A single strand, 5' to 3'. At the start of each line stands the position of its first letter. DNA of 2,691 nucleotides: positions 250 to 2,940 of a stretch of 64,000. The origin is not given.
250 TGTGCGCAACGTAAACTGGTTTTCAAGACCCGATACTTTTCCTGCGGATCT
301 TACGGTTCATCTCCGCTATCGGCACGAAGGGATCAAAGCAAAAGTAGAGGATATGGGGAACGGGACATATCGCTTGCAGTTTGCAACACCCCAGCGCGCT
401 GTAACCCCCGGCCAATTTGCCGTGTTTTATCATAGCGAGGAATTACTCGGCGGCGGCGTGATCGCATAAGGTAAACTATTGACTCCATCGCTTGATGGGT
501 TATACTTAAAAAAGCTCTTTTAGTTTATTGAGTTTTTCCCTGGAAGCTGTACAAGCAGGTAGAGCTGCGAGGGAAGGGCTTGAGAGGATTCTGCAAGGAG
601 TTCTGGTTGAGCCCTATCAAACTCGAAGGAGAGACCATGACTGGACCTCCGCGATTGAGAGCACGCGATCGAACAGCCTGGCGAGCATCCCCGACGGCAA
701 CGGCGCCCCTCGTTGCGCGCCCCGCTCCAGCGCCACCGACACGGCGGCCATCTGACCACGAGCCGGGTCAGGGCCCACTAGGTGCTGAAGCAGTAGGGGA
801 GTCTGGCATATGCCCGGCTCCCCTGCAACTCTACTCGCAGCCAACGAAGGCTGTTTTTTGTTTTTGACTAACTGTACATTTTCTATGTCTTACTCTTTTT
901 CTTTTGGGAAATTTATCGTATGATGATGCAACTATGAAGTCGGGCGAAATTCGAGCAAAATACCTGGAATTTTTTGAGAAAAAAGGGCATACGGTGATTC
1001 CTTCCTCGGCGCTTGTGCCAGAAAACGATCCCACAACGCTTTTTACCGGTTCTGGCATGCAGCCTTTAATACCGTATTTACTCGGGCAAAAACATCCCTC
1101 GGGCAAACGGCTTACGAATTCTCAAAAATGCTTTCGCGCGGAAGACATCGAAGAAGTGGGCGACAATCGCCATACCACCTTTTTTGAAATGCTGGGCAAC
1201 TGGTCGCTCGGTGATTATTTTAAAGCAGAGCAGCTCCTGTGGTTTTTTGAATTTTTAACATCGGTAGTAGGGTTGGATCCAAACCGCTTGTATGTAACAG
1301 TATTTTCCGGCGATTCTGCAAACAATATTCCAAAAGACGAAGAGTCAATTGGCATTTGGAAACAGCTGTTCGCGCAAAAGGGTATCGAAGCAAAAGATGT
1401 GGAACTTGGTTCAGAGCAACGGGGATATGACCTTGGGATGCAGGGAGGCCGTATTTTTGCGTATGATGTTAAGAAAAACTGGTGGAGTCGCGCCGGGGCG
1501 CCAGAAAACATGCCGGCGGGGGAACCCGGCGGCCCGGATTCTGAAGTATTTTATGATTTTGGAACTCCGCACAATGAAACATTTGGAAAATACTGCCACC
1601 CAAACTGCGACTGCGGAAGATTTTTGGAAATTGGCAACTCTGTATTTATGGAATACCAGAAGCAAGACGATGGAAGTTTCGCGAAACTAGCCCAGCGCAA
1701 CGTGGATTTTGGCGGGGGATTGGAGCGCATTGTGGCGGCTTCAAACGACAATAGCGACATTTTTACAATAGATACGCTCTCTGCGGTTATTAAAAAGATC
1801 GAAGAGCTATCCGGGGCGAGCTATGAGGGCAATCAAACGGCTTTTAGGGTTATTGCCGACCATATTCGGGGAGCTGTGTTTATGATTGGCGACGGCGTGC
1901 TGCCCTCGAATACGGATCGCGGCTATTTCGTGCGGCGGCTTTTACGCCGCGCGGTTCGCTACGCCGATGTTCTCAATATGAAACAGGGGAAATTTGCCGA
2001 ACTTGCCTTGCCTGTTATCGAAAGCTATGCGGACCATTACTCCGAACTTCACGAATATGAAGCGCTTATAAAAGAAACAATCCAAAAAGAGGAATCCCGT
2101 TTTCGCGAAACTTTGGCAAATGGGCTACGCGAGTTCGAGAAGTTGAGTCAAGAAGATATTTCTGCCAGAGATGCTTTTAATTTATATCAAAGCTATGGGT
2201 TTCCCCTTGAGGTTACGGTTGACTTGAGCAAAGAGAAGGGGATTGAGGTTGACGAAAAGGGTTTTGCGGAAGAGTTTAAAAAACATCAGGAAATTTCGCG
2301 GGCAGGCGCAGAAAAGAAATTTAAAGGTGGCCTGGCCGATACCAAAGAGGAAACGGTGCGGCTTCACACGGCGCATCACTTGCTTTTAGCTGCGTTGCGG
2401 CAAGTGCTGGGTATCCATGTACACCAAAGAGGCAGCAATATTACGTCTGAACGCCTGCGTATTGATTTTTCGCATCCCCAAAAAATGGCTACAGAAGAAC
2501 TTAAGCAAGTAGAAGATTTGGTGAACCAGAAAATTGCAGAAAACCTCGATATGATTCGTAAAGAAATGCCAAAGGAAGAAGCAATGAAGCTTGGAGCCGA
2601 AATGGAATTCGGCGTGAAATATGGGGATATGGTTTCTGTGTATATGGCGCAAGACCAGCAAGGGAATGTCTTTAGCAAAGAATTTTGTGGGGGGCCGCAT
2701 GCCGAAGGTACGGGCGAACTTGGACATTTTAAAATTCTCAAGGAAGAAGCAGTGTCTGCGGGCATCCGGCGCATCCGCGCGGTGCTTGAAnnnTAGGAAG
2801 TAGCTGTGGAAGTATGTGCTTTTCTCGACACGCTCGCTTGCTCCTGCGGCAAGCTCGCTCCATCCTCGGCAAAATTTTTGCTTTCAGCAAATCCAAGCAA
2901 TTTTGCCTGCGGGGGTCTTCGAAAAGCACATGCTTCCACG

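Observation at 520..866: About 300-nt GC-rich structured RNA upstream of alaS whose closing helix competes with the terminator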

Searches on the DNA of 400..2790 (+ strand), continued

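Call 65: search_with_rna_model(model_id=R1, source=window, max_evalue=10)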
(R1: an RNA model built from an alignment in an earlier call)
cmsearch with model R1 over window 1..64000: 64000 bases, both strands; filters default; matches with E-value up to 10: 2.
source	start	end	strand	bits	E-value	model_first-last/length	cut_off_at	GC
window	526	651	+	153.1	1.2e-31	1-126/126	no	0.52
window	465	581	-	17.4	0.069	1-126/126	no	0.41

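Call 66: build_rna_model(alignment_id=A4, structure=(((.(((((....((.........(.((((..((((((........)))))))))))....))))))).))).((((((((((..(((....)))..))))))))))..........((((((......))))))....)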
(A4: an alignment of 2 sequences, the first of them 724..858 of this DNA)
Model R2 built from alignment A4 (2 sequences, 139 columns); structure: as given.
model positions 139; base pairs 40; branch points 2; effective number of sequences 0.73; information 0.589 bits per position. Calibrated on 0.2 Mb of random sequence (short: E-values are rough).
structure used (alignment columns):
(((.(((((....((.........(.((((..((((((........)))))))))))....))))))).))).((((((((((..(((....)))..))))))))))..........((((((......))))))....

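Call 68: search_with_rna_model(model_id=R1, sources=[L001, L002, L003, L004, L005, L006, L007, L008, L009, L010, L011, L012, L013, L014, L015, L016, L017, L018, L019, L020, L021, L022, L023, L024, L025, L026, L027, L028, L029, L030, L031, L032, L033, L034, L035, L036, L037, L038, L039, L040, L041, L042, L043, L044, L045, L046, L047, L048, L049, L050, L051, L052, L053, L054, L055, L056, L057, L058, L059, L060, L061, L062, L063, L064, L065, L066, L067, L068, L069, L070, L071, L072, L073, L074, L075, L076, L077, L078, L079, L080, L081, L082, L083, L084, L085, L086, L087, L088, L089, L090, L091, L092, L093, L094, L095, L096, L097, L098, L099, L100], max_evalue=1)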
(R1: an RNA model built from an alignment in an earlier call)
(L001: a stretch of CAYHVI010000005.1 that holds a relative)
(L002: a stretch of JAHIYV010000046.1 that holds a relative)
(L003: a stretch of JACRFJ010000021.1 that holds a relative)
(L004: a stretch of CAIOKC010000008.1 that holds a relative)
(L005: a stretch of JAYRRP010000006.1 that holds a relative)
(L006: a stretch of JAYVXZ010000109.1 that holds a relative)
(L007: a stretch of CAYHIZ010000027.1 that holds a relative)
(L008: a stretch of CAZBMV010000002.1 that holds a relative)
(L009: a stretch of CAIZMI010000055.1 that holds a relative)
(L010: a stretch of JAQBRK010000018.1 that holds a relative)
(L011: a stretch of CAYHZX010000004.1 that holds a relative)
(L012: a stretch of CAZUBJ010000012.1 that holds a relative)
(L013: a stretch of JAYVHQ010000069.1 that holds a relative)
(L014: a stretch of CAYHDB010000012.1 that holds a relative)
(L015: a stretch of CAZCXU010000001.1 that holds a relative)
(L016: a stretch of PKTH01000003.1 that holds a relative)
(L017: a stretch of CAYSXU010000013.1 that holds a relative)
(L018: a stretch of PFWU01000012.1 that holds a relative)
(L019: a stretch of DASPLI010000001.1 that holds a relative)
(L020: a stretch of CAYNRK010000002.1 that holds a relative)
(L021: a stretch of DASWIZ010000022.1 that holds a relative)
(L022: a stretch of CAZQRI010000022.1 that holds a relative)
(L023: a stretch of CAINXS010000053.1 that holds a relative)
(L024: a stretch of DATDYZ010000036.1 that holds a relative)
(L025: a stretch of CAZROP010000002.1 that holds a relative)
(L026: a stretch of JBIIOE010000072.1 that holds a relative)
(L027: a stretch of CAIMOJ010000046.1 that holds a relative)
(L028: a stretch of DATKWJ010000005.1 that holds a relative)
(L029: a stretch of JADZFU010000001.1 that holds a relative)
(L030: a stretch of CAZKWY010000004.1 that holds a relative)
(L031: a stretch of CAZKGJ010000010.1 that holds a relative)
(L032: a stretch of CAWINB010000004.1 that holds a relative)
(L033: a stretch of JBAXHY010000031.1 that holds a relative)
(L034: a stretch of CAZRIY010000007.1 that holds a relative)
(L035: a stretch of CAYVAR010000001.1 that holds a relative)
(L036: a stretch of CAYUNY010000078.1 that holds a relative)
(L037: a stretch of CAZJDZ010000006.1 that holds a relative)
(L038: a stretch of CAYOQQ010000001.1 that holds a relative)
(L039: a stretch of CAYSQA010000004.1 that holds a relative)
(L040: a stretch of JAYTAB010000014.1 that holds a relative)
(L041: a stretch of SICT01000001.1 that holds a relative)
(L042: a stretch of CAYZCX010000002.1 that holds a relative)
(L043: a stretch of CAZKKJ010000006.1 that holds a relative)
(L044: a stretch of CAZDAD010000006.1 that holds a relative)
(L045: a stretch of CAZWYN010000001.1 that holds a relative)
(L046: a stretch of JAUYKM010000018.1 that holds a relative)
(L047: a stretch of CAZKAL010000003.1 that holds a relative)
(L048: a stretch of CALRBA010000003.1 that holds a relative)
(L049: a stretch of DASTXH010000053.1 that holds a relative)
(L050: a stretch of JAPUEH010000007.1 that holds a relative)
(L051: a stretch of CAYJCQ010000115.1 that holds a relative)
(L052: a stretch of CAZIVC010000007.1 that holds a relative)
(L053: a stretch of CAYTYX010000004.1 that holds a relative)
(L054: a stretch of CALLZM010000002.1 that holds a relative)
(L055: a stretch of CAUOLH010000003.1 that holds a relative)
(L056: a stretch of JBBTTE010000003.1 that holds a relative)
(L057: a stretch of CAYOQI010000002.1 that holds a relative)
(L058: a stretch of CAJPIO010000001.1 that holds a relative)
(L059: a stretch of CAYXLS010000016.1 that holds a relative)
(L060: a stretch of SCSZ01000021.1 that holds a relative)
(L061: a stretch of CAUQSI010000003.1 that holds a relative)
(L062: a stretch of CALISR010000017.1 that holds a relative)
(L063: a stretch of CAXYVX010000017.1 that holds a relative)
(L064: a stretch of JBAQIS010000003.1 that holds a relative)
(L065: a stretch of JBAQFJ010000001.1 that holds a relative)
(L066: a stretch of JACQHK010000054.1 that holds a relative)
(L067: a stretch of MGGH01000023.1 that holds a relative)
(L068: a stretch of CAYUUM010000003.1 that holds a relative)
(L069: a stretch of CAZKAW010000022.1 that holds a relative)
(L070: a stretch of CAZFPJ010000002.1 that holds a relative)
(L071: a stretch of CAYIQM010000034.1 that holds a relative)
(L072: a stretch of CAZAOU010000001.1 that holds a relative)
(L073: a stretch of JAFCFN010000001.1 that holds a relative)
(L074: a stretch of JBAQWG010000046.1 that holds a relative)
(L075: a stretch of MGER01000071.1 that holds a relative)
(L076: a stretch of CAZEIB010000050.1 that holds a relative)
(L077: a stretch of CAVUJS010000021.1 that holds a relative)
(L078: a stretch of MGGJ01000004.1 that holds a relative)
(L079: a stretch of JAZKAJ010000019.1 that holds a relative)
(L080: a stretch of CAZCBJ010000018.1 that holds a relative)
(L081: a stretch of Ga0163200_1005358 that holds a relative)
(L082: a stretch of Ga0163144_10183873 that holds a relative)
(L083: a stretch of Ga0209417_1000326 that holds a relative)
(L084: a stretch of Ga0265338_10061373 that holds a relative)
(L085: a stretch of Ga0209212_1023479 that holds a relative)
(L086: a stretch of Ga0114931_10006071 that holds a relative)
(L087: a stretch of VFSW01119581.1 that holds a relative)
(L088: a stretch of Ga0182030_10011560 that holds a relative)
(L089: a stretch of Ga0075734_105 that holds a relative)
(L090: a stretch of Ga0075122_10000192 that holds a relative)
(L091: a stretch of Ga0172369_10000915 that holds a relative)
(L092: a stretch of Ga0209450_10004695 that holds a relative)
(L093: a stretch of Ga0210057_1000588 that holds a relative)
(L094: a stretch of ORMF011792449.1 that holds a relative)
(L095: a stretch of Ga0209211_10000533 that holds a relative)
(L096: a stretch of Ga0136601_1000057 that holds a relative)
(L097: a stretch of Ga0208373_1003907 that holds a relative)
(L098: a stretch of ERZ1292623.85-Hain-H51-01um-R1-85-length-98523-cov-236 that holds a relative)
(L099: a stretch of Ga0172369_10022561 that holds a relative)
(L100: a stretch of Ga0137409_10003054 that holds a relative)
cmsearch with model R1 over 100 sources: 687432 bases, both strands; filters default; matches with E-value up to 1: 0.
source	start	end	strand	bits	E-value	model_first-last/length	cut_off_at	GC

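Call 69: search_with_rna_model(model_id=R1, sources=[L101, L102, L103, L104, L105, L106, L107, L108, L109, L110, L111, L112, L113, L114, L115, L116, L117, L118, L119, L120, L121, L122, L123, L124, L125, L126, L127, L128, L129, L130, L131, L132, L133, L134, L135, L136, L137, L138, L139, L140, L141, L142, L143, L144, L145, L146, L147, L148, L149, L150, L151, L152, L153, L154, L155, L156, L157, L158, L159, L160, L161, L162, L163, L164, L165, L166], max_evalue=1)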
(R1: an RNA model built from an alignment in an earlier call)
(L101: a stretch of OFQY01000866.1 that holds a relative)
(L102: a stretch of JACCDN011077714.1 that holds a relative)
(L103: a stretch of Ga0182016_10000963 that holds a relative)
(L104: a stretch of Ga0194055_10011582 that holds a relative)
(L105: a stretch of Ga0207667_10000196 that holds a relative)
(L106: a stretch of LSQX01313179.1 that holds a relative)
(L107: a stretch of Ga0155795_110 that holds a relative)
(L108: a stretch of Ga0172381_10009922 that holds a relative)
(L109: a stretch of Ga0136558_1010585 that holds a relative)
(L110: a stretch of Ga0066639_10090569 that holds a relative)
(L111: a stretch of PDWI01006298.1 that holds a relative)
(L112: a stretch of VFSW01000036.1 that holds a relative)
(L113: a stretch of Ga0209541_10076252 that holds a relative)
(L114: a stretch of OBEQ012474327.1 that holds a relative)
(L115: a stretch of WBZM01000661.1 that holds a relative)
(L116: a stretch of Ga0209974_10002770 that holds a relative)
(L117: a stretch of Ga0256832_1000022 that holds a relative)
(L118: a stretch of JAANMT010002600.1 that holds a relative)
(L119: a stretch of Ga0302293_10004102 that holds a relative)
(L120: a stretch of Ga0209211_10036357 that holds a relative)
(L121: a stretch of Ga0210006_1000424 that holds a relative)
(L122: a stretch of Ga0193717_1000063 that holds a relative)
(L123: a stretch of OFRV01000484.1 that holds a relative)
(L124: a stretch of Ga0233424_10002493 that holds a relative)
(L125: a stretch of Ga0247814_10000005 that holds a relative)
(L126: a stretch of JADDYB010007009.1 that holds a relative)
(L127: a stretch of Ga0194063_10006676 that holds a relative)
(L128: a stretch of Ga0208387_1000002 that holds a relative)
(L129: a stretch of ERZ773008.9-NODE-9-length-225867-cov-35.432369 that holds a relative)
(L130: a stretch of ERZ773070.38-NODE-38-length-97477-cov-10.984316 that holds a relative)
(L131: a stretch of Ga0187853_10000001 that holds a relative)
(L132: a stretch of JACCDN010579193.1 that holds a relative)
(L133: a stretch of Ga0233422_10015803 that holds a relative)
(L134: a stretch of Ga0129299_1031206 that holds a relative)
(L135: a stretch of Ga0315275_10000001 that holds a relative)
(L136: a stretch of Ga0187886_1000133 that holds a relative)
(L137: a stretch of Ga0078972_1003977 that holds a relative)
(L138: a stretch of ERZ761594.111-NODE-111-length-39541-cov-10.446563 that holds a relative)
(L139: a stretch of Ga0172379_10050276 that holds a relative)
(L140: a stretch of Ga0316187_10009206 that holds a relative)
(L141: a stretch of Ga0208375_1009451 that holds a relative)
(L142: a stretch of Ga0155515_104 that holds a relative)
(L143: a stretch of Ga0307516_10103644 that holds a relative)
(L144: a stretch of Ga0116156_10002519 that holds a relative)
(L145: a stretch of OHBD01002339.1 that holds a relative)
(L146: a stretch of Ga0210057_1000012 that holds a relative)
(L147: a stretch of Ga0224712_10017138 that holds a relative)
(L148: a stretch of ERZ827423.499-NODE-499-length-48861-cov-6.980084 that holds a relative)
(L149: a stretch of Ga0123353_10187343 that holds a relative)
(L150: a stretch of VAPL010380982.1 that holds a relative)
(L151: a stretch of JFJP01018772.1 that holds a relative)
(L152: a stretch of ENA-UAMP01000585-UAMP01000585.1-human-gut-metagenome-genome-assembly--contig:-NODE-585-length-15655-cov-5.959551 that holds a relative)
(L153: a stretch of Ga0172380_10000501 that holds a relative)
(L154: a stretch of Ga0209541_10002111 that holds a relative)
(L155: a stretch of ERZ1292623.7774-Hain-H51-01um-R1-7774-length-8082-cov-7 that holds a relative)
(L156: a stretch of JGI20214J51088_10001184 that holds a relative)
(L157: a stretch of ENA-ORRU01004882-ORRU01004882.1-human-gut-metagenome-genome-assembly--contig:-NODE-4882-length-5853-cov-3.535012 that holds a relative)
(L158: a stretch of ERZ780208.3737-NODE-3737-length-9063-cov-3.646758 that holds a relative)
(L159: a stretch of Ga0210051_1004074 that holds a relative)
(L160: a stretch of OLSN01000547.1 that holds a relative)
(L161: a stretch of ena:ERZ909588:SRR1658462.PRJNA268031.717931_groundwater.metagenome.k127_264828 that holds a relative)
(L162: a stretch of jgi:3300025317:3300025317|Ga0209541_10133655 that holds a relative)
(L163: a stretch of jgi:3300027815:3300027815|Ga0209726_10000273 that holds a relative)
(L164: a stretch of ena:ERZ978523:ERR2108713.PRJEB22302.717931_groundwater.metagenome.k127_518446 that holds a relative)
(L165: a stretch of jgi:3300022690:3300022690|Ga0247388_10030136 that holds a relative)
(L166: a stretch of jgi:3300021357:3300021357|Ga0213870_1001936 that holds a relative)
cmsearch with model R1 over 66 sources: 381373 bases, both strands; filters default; matches with E-value up to 1: 2.
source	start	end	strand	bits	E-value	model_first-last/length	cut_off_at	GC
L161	1037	1162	+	153.5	6e-31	1-126/126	no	0.51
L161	976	1092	-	16.7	0.59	1-126/126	no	0.39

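Call 70: search_with_rna_model(model_id=R2, sources=[window, L001, L002, L003, L004, L005, L006, L007, L008, L009, L010, L011, L012, L013, L014, L015, L016, L017, L018, L019, L020, L021, L022, L023, L024, L025, L026, L027, L028, L029, L030, L031, L032, L033, L034, L035, L036, L037, L038, L039, L040, L041, L042, L043, L044, L045, L046, L047, L048, L049, L050, L051, L052, L053, L054, L055, L056, L057, L058, L059, L060, L061, L062, L063, L064, L065, L066, L067, L068, L069, L070, L071, L072, L073, L074, L075, L076, L077, L078, L079, L080, L081, L082, L083, L084, L085, L086, L087, L088, L089, L090, L091, L092, L093, L094, L095, L096, L097, L098, L099], max_evalue=1)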
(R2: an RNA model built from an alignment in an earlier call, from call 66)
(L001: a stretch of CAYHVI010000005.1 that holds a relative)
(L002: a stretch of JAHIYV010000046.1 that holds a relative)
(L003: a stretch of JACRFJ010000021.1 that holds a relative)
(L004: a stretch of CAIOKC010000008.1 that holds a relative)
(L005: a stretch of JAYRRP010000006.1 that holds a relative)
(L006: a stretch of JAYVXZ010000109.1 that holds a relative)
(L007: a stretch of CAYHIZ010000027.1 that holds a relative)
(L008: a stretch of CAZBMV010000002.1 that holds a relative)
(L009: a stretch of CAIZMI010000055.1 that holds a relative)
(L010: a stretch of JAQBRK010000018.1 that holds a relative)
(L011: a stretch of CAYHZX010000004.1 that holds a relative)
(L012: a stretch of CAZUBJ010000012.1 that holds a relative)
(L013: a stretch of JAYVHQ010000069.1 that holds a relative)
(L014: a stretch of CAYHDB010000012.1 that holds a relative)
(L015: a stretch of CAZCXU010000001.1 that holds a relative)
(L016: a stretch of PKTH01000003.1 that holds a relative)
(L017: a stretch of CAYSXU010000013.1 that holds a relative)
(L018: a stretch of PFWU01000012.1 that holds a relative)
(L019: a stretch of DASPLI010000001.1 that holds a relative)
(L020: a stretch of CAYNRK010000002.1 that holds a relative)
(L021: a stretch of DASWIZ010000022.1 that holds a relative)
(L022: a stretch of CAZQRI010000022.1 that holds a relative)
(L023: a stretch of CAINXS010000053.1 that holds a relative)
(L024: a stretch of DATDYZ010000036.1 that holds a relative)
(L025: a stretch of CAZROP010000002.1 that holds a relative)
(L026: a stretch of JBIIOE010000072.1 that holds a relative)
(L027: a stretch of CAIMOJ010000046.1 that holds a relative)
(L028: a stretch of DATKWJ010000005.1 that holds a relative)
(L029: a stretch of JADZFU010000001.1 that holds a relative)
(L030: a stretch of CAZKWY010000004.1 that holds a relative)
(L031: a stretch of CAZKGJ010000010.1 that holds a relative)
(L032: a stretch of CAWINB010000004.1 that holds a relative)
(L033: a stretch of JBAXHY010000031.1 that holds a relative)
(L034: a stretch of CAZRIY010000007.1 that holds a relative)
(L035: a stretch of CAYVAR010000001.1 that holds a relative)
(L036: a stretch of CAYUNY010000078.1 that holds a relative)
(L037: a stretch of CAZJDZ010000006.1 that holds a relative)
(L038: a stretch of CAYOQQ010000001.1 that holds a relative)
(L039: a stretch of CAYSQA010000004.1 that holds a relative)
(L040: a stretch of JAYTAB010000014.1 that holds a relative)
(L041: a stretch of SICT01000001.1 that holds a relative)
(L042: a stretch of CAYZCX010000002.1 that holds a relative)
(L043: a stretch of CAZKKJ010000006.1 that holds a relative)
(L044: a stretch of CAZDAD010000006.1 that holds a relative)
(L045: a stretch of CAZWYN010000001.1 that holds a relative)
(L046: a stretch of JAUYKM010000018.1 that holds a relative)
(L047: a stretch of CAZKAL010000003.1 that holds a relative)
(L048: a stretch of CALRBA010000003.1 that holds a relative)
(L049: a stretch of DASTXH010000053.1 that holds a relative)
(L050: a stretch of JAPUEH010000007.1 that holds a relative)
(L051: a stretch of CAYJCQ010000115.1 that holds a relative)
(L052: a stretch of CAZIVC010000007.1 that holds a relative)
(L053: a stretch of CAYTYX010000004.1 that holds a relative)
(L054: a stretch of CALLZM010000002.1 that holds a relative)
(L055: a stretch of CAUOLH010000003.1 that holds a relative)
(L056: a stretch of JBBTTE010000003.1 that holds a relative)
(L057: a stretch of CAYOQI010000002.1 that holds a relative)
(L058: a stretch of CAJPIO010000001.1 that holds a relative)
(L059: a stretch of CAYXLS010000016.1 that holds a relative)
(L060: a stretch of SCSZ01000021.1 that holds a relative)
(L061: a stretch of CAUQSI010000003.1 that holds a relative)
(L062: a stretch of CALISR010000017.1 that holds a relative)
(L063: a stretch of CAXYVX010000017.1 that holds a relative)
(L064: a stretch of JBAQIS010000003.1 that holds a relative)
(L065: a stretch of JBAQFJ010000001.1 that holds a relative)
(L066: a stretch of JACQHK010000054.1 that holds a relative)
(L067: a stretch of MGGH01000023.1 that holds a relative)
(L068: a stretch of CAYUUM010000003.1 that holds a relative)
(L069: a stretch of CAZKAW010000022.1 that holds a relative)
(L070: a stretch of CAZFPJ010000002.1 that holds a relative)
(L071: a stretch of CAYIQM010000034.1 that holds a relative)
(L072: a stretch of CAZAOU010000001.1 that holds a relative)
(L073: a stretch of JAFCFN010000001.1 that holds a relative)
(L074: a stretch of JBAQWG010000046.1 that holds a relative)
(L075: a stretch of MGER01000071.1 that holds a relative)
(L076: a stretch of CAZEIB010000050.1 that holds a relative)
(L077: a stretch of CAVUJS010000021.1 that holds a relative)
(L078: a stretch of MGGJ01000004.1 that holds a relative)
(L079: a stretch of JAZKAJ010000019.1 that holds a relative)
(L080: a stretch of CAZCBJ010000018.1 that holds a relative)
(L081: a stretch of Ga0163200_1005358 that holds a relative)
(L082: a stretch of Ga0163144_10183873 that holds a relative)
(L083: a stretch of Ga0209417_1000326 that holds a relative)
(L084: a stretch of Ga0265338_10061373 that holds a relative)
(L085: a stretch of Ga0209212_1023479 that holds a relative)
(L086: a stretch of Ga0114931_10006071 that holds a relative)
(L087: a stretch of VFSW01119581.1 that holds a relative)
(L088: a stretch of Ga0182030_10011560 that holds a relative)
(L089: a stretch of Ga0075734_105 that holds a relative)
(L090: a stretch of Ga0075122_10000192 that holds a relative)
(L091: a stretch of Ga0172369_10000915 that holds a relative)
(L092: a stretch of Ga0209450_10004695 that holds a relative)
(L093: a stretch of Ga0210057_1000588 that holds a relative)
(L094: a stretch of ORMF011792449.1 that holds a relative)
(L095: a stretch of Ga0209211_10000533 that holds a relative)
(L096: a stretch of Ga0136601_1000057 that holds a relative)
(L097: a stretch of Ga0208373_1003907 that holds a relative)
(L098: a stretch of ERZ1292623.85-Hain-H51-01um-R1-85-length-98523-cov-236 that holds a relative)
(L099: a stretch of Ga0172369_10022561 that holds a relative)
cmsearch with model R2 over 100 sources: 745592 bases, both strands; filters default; matches with E-value up to 1: 2.
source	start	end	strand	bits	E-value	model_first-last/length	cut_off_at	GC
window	724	858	+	164.3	9e-42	1-139/139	no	0.64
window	793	826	-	23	0.0012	74-107/139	no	0.68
